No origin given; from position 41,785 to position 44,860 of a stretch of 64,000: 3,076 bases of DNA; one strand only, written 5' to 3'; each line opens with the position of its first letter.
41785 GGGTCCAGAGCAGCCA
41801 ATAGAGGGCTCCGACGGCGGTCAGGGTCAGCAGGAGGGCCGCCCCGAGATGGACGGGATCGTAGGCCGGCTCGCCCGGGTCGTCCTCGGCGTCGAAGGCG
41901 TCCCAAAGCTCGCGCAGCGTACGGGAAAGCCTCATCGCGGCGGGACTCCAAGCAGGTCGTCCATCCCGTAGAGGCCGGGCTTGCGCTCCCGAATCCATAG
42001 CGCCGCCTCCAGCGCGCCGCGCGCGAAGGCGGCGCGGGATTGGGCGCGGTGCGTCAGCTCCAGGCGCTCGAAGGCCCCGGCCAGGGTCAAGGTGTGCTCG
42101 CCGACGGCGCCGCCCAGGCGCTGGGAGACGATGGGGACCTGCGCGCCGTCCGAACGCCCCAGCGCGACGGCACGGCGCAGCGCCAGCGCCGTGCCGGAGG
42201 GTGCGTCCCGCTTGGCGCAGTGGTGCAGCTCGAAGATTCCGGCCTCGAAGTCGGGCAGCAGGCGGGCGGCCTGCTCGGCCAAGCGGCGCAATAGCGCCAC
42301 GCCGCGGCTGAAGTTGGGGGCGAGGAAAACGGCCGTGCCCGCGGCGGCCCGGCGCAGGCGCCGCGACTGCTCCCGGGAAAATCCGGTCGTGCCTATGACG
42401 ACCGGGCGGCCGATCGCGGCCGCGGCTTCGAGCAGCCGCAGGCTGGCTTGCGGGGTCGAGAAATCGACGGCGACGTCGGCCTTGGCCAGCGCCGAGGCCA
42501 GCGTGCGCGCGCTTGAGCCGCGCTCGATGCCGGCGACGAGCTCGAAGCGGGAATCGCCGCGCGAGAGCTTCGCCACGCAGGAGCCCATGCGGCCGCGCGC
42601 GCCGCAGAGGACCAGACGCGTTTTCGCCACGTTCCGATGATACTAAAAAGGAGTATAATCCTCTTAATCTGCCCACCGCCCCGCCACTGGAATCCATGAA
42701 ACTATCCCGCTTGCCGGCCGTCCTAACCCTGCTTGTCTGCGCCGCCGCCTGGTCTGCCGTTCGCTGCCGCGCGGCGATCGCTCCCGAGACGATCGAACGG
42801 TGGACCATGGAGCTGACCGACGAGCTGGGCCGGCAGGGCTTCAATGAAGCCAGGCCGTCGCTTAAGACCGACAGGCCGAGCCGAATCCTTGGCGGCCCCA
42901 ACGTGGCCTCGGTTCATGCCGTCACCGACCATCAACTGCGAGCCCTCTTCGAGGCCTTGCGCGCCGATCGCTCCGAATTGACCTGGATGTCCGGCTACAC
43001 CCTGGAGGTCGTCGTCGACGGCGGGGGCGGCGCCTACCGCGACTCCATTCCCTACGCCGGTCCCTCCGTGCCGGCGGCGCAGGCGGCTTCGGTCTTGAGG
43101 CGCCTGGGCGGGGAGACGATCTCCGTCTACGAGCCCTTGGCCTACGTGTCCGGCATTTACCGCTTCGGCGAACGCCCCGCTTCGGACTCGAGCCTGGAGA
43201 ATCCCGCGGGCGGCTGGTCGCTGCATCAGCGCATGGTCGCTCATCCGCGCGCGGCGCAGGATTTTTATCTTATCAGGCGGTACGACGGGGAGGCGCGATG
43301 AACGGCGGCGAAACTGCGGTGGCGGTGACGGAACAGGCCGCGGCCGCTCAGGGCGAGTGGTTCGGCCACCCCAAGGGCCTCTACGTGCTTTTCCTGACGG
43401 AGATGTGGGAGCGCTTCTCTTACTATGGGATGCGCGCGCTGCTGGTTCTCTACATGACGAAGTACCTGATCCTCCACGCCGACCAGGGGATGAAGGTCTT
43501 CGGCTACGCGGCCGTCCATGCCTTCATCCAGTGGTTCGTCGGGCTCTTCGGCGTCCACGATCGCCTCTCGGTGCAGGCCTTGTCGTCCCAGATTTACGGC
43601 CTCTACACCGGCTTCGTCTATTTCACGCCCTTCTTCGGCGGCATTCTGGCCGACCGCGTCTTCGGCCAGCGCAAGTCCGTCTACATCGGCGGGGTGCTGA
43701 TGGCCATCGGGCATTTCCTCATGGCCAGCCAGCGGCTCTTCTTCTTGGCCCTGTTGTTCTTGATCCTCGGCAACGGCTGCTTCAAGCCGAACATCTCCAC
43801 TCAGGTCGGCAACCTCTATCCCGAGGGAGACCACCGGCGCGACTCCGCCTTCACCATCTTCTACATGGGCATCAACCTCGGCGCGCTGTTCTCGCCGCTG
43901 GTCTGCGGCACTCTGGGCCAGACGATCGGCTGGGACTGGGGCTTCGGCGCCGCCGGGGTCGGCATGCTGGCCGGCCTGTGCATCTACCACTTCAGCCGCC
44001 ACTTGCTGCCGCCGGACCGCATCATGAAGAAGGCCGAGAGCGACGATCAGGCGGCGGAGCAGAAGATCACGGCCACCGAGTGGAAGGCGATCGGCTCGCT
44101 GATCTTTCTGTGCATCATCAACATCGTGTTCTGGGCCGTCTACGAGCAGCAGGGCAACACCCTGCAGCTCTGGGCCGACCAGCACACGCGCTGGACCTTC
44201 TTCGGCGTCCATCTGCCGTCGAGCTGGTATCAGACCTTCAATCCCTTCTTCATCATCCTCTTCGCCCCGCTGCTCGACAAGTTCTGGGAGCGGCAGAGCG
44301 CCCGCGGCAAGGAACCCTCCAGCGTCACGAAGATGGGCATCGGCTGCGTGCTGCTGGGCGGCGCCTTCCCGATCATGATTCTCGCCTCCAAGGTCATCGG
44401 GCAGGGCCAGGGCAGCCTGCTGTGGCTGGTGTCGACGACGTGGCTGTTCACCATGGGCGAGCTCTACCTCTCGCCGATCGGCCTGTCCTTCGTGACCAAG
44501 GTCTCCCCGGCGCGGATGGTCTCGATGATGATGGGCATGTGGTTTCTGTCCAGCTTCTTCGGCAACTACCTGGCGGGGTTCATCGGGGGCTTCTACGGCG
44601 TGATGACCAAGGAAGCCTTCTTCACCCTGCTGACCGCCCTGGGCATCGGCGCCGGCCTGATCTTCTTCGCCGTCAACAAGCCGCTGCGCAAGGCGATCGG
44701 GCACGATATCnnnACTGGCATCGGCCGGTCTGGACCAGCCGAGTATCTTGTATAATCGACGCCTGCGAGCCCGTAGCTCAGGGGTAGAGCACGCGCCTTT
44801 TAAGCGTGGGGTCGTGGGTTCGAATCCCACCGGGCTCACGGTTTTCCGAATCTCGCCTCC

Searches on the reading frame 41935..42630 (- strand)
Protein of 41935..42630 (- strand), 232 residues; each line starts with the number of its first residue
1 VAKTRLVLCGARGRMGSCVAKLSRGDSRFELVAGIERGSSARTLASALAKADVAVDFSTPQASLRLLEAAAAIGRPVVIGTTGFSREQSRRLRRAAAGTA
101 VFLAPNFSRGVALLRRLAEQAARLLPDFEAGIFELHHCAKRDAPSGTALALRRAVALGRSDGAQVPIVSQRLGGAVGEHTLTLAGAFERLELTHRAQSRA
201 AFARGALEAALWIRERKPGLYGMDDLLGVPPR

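Call 81: search_protein_families(library=pfam, proteins=[window:41935-42630:-], max_evalue=0.001)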
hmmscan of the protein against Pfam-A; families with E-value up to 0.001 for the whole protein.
window:41935-42630:- (232 aa): 2 families
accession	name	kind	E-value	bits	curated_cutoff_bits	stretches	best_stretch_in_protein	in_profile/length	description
PF05173.19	DapB_C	-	1.5e-35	122.4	27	1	110-227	1-121/121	Dihydrodipicolinate reductase, C-terminus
PF01113.26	DapB_N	-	6e-25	88.2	25.6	1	5-107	2-124/124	Dihydrodipicolinate reductase, N-terminus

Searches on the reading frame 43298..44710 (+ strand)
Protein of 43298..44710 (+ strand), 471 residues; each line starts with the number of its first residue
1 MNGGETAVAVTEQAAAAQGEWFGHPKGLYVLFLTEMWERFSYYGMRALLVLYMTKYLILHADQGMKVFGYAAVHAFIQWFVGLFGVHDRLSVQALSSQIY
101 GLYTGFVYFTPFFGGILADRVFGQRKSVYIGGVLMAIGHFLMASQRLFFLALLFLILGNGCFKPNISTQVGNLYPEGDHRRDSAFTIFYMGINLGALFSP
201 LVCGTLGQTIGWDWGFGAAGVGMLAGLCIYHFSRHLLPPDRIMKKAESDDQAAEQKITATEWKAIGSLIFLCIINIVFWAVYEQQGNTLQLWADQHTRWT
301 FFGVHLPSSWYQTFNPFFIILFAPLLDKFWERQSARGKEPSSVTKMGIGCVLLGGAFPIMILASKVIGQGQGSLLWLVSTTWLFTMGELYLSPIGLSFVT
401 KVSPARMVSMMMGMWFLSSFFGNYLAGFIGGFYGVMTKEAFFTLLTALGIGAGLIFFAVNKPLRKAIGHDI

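Call 81: search_protein_families(library=pfam, proteins=[window:43298-44710:+], max_evalue=0.001)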
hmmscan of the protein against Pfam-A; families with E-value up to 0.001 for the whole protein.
window:43298-44710:+ (471 aa): 2 families
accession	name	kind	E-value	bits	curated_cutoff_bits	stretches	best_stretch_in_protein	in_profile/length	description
PF00854.27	PTR2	-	7.1e-66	223.1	27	2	255-437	191-383/392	POT family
PF07690.21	MFS_1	-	5.6e-23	81.8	33.4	1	90-279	29-214/347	Major Facilitator Superfamily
